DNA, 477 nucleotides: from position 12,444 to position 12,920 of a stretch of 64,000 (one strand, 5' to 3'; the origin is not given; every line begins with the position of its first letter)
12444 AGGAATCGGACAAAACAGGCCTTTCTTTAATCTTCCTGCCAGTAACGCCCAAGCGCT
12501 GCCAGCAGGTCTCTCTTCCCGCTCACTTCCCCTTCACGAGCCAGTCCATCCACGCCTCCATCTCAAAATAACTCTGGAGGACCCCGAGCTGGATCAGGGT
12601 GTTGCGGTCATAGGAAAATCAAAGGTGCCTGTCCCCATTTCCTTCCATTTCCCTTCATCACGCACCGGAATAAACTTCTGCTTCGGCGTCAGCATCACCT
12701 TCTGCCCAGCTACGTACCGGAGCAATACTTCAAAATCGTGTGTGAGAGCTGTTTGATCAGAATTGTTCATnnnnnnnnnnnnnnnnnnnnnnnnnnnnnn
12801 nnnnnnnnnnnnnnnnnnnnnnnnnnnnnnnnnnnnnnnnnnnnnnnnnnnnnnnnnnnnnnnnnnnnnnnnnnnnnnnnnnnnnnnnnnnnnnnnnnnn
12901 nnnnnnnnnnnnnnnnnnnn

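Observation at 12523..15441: SF1 helicase + Cas4-like nuclease + coupled mini-ORF behind a type III R-M operon: candidate unnamed defence module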

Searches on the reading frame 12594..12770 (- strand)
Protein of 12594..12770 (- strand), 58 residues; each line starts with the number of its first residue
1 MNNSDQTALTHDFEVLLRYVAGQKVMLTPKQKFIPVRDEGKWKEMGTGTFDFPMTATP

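Call 4: search_protein_families(library=pfam, proteins=[window:12594-12770:-], max_evalue=0.01)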
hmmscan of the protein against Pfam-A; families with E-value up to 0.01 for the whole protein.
window:12594-12770:- (58 aa): 0 families

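Call 5: search_protein_families(library=padloc, proteins=[window:12594-12770:-], max_evalue=0.01)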
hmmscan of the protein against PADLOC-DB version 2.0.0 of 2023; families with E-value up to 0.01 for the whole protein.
window:12594-12770:- (58 aa): 0 families

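Call 6: search_protein_families(library=ncbifam, proteins=[window:12594-12770:-], max_evalue=0.01)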
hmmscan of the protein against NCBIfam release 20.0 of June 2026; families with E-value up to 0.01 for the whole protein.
window:12594-12770:- (58 aa): 0 families
